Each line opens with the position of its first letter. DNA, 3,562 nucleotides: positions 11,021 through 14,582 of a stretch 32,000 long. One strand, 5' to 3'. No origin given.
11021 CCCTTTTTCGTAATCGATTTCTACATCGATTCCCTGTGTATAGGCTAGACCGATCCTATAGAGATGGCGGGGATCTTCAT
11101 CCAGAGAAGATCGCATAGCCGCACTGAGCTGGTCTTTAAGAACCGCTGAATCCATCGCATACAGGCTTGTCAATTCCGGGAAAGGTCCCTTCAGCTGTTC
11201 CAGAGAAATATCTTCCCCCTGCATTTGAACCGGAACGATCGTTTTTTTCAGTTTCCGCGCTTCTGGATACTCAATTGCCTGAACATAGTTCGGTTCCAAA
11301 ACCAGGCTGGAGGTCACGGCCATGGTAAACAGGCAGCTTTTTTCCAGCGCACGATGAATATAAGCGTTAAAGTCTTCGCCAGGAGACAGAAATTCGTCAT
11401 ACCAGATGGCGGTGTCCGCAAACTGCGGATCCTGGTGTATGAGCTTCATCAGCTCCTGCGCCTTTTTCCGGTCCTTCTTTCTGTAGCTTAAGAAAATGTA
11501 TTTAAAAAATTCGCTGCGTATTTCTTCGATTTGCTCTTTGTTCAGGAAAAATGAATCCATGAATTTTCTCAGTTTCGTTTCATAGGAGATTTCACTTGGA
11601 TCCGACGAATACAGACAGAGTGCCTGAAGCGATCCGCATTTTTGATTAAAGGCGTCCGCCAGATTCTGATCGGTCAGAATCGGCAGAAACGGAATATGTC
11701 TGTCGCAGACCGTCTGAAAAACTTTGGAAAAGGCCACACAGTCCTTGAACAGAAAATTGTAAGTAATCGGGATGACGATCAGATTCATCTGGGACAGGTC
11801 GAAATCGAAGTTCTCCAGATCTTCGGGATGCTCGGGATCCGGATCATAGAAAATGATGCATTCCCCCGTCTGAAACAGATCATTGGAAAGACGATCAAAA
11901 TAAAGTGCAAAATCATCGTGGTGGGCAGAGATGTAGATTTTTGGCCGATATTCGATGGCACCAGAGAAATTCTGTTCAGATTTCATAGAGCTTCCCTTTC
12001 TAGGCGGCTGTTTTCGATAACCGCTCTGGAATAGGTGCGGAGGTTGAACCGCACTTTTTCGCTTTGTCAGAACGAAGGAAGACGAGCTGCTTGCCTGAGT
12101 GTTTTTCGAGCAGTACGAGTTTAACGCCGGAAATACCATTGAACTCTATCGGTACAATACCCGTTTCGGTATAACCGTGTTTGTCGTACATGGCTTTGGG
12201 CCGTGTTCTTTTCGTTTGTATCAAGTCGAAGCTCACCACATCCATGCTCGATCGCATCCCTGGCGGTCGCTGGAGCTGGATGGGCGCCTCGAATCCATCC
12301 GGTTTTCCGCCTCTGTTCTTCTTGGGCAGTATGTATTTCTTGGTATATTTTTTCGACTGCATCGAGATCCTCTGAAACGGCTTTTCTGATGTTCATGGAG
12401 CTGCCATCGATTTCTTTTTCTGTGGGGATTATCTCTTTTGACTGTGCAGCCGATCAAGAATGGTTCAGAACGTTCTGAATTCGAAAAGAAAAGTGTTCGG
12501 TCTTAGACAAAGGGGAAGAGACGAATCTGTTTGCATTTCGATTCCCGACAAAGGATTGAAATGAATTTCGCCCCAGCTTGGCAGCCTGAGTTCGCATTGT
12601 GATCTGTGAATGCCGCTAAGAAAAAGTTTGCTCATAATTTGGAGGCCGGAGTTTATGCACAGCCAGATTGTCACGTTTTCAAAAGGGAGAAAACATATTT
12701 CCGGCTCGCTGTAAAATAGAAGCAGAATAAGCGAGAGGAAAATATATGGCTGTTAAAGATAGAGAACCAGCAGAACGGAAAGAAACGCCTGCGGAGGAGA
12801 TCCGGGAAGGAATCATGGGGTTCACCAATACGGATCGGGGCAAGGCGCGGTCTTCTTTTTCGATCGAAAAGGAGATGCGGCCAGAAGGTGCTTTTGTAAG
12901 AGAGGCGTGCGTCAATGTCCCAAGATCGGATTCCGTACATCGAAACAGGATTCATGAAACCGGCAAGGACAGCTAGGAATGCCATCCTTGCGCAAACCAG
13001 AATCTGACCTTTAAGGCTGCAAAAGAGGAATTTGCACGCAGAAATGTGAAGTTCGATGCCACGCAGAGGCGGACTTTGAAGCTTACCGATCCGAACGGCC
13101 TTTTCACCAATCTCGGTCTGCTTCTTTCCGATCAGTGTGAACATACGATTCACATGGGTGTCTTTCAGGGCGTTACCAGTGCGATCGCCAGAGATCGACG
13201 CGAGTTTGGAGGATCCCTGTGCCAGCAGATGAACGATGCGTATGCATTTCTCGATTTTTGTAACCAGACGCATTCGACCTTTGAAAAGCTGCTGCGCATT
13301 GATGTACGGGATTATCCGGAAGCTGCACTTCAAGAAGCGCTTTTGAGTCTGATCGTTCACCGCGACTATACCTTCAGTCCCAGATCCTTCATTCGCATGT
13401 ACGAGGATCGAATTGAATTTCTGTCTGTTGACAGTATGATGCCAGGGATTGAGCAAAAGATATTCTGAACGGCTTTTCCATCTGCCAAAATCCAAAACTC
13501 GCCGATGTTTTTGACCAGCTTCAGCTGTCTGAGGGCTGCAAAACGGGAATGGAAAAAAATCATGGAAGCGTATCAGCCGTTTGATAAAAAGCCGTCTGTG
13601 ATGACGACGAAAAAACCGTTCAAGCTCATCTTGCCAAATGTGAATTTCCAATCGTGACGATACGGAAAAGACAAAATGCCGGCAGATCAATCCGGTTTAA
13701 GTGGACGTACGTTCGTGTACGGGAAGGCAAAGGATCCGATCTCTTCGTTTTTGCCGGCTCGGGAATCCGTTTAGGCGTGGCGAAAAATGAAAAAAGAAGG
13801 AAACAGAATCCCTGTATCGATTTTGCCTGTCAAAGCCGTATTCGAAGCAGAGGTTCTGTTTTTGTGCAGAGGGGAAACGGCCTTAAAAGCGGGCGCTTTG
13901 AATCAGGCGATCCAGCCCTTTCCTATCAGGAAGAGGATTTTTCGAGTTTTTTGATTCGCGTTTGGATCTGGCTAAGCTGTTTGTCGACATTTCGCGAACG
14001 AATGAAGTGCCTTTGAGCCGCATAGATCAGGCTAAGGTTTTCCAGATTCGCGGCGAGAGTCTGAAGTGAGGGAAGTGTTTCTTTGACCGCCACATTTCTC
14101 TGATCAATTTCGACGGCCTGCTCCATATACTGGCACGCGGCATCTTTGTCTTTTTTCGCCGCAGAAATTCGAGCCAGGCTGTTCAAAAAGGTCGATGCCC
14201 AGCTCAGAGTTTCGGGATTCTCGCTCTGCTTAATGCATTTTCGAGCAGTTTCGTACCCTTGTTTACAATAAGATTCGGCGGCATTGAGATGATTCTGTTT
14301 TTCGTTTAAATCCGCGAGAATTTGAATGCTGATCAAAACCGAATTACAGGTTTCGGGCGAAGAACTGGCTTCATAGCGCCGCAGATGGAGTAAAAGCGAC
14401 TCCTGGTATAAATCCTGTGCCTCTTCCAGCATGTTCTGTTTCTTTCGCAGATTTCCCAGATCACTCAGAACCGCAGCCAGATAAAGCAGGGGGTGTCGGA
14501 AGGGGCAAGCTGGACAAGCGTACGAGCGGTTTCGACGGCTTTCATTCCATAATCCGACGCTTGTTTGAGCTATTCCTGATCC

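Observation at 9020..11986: Intact tandem-TIR + Sel1 + 47-mer repeat protein: candidate NTPase-less TIR sensor-effector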

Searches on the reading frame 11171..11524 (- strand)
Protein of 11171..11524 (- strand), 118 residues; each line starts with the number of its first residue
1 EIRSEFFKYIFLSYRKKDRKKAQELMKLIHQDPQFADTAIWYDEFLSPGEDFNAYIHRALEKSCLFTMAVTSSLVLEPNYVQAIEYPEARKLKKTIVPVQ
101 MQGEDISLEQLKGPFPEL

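Call 37: search_solved_structures(query=A3, max_evalue=10, show_alignments=5)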
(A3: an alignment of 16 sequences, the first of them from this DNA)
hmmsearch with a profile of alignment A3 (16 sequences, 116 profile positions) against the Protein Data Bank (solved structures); distinct sequences matched with E-value up to 10: 11.
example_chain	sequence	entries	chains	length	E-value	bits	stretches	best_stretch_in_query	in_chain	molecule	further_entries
7uwg_A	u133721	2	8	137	0.00029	24.1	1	32-108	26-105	Molecular chaperone Tir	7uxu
8g83_A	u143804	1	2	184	0.00062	23.1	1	33-108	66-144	NAD(+) hydrolase AbTIR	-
8p2m_A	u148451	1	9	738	0.0052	20.1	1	10-99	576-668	NAD(+) hydrolase tir-1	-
7uxr_A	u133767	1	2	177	0.0067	19.7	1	37-108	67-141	TIR domain protein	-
3h16_A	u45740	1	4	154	0.043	17.1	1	34-74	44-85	TIR protein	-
2j67_A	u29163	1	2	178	0.049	16.9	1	8-78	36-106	TOLL LIKE RECEPTOR 10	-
6kp3_A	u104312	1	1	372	0.14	15.5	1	15-63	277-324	Programmed cell death 6-interacting protein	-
5wa1_A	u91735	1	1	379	0.15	15.4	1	16-63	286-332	Programmed cell death 6-interacting protein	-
5v3r_A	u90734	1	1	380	0.15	15.4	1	16-63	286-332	Programmed cell death 6-interacting protein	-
2oew_A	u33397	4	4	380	0.15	15.4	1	16-63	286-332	Programmed cell death 6-interacting protein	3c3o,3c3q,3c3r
8p2l_A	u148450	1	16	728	0.39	14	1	10-99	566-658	NAD(+) hydrolase SARM1,NAD(+) hydrolase tir-1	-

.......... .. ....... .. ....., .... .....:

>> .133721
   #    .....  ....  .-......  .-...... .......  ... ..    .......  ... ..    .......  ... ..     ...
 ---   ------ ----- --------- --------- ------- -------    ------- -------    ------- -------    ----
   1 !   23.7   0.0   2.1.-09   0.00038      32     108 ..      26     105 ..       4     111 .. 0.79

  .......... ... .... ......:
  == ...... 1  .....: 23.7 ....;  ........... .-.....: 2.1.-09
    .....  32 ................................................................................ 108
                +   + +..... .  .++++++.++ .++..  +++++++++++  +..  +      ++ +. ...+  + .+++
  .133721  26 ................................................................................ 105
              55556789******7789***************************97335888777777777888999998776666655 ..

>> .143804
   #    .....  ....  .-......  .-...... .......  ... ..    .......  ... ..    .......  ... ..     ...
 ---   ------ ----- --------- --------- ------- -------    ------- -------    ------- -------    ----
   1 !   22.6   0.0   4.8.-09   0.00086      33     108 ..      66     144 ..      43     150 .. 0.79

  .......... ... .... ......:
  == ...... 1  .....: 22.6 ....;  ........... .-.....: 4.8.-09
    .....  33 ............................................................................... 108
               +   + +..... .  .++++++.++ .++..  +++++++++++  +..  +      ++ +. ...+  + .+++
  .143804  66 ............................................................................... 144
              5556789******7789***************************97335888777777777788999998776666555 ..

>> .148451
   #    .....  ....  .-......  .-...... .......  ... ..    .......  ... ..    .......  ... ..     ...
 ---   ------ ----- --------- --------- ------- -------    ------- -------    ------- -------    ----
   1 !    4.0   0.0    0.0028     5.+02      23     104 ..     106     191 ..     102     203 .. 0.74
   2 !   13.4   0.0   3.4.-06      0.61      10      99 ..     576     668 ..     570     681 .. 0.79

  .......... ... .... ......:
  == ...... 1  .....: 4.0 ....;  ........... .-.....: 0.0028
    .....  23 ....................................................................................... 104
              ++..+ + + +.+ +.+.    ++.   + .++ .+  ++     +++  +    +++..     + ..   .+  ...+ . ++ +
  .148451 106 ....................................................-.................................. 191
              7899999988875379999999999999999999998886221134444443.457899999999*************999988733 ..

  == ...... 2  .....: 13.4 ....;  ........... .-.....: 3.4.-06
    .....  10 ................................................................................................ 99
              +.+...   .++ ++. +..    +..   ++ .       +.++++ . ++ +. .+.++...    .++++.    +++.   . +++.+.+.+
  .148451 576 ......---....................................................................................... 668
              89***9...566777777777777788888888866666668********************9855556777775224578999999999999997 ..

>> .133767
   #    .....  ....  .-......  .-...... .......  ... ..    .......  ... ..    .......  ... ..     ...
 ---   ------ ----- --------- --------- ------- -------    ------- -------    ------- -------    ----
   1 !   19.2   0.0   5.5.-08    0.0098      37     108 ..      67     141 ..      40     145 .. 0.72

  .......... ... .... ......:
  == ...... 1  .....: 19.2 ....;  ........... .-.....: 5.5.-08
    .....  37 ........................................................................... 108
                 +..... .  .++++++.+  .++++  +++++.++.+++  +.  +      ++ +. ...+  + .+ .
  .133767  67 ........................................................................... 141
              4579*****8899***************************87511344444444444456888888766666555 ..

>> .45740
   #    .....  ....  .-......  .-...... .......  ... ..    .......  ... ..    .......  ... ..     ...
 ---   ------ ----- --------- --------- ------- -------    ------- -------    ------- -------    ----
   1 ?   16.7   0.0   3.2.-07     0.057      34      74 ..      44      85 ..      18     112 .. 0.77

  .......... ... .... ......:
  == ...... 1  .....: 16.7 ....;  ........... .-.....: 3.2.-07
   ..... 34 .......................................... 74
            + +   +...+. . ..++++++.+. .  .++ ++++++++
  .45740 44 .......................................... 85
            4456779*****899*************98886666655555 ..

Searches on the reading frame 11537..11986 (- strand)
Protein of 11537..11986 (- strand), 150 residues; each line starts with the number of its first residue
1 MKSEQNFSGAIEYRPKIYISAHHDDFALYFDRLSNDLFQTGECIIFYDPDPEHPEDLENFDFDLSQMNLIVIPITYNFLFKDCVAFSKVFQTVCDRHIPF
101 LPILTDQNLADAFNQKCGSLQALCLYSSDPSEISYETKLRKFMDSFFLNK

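Call 29: predict_structure(alignment_id=A2)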
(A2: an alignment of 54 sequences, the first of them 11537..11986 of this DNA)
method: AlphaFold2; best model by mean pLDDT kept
length: 150 residues; sequences in the alignment: 54
mean_pLDDT: 91.7   pTM: 0.87
mean pLDDT of the five models: 91.7, 91.6, 91.0, 91.0, 90.2
residues with pLDDT >= 90: 113; 70-90: 34; 50-70: 3; < 50: 0
segments of 3 or more residues with pLDDT < 50: none
pLDDT, mean of each block of 10 residues (from residue 1): 89 90 97 96 93 87 93 98 95 94 95 94 86 90 78
secondary structure, 60 per line:
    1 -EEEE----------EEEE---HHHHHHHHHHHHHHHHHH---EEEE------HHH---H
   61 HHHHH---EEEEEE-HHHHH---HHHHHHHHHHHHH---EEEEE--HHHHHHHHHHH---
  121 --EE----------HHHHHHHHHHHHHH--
elements in order: E2-5 E16-19 H23-40 E44-47 H60-65 E69-74 H76-80 H84-96 E100-104 H107-117 H135-148

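Call 32: fold_search(model_id=the predicted structure, library=pdb)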
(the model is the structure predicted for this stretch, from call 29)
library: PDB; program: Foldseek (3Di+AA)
matches with E <= 10: 1620; with E <= 0.001: 21
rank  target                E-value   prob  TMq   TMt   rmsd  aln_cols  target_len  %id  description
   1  4c6t_B                2.8e-05  1.00  0.62  0.57   5.4       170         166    9  Crystal structure of the RPS4 and RRS1 TIR domain heterodimer (released 2014-05-28)
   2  3h16_D                3.9e-05  1.00  0.57  0.64   4.6       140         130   18  Crystal structure of a bacteria TIR domain, PdTIR from Paracoccus denitrificans (released 2009-06-16)
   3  4c6t_D                4.4e-05  1.00  0.61  0.57   5.3       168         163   10  Crystal structure of the RPS4 and RRS1 TIR domain heterodimer (released 2014-05-28)
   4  7anw_A                1.4e-04  1.00  0.62  0.17   5.5       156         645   14  hSARM1 NAD+ complex (released 2020-11-11)
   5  4c7m_A                1.6e-04  1.00  0.55  0.61   4.9       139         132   18  The crystal structure of TcpB or BtpA TIR domain (released 2013-12-04)
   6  4c6r_A                1.9e-04  1.00  0.60  0.56   5.5       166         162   10  Crystal structure of the TIR domain from the Arabidopsis Thaliana disease resistance protein RPS4 (released 2014-05-28)
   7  4lzp_D                2.6e-04  1.00  0.56  0.62   4.6       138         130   20  Structure of the TIR domain of the immunosuppressor BtpA from Brucella (released 2013-11-06)
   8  8rps_C                3.6e-04  1.00  0.54  0.60   5.1       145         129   12  Crystal structure of human DNPH1 mutant- D80N bound to 5hmdUMP (released 2024-11-20)
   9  3h16_C                3.8e-04  1.00  0.55  0.64   4.7       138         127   18  Crystal structure of a bacteria TIR domain, PdTIR from Paracoccus denitrificans (released 2009-06-16)
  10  4lqc_A                4.1e-04  1.00  0.57  0.64   4.3       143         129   16  The crystal structures of the Brucella protein TcpB and the TLR adaptor protein TIRAP show structural differences in m (released 2013-12-04)
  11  4lzp_C                4.1e-04  1.00  0.56  0.52   4.7       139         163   21  Structure of the TIR domain of the immunosuppressor BtpA from Brucella (released 2013-11-06)
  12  7s2z_A                4.1e-04  1.00  0.57  0.51   6.9       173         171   15  Crystal structure of the E100A mutant TIR domain from the grapevine disease resistance protein RUN1 bound to NAD (released 2021-10-13)
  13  7qg0_A                5.3e-04  1.00  0.60  0.17   4.6       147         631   13  Inhibitor-induced hSARM1 duplex (released 2022-12-21)
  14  7djt_A                5.6e-04  1.00  0.60  0.17   5.2       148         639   16  Human SARM1 inhibitory state bounded with inhibitor dHNN (released 2021-05-19)
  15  3h16_B                6.0e-04  1.00  0.58  0.62   4.7       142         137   18  Crystal structure of a bacteria TIR domain, PdTIR from Paracoccus denitrificans (released 2009-06-16)
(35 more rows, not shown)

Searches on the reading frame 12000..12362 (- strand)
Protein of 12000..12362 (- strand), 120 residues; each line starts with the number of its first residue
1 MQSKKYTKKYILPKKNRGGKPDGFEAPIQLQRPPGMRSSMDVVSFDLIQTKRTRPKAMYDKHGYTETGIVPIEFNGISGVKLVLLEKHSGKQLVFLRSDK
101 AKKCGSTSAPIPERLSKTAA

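Call 9: search_protein_families(library=pfam, proteins=[window:12000-12362:-], max_evalue=0.01)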
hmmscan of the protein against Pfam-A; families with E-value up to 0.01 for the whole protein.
window:12000-12362:- (120 aa): 0 families

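Call 63: search_protein_families(library=pfam, proteins=[window:12003-12362:-], max_evalue=0.01)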
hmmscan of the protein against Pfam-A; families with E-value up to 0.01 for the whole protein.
window:12003-12362:- (120 aa): 0 families

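Call 83: search_protein_families(library=pfam, proteins=[window:12003-12362:-], max_evalue=5)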
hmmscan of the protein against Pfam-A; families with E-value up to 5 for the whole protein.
window:12003-12362:- (120 aa): 1 family
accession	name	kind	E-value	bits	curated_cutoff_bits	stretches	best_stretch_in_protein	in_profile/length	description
PF20141.4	Island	-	0.066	13.1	23.6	1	87-105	7-25/65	Brassinosteroid receptor island domain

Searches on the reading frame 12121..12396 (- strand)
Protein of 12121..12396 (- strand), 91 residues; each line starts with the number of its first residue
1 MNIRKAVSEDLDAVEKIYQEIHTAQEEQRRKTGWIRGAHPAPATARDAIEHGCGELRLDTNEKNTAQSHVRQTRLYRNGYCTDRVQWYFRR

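Call 9: search_protein_families(library=pfam, proteins=[window:12121-12396:-], max_evalue=0.01)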
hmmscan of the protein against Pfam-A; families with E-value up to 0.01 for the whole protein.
window:12121-12396:- (91 aa): 0 families

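Call 63: search_protein_families(library=pfam, proteins=[window:12121-12396:-], max_evalue=0.01)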
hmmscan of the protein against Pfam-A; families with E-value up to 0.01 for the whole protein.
window:12121-12396:- (91 aa): 0 families

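Call 83: search_protein_families(library=pfam, proteins=[window:12121-12396:-], max_evalue=5)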
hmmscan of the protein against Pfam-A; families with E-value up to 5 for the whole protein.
window:12121-12396:- (91 aa): 1 family
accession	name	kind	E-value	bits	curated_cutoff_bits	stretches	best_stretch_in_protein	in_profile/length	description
PF19831.4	DUF6312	-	0.14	12.9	27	1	7-37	57-86/98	Family of unknown function (DUF6312)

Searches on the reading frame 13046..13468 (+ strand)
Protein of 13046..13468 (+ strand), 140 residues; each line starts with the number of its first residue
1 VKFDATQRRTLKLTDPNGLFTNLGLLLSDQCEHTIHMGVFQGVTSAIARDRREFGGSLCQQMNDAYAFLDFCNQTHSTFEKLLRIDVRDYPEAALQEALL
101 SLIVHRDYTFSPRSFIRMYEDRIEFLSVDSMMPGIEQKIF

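Call 72: search_protein_families(library=pfam, proteins=[window:13046-13468:+], max_evalue=0.001)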
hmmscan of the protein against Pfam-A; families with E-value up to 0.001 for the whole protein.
window:13046-13468:+ (140 aa): 0 families

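Call 83: search_protein_families(library=pfam, proteins=[window:13046-13468:+], max_evalue=5)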
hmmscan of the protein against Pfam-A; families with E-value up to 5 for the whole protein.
window:13046-13468:+ (140 aa): 1 family
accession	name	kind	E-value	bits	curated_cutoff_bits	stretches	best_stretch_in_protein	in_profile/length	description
PF11479.13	Suppressor_P21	-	0.035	14.8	26.9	1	70-97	18-45/80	RNA silencing suppressor P21 C-terminal domain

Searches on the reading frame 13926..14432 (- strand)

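Call 9: search_protein_families(library=pfam, proteins=[window:13926-14432:-], max_evalue=0.01)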
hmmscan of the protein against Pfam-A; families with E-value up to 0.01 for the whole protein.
window:13926-14432:- (168 aa): 5 families
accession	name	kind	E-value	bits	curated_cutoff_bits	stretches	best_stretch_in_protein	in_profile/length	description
PF13374.12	TPR_10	-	2.4e-05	24.6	27.5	0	82-109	4-31/42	Tetratricopeptide repeat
PF13181.12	TPR_8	-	3.1e-05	24.2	25.7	1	83-112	4-33/34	Tetratricopeptide repeat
PF07719.23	TPR_2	-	5e-05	23.5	27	0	82-113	3-34/34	Tetratricopeptide repeat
PF17874.7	TPR_MalT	-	8.5e-05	22.4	45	1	2-107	96-188/336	MalT-like TPR region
PF13424.12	TPR_12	-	0.00075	20.1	30.1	0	81-146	4-71/77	Tetratricopeptide repeat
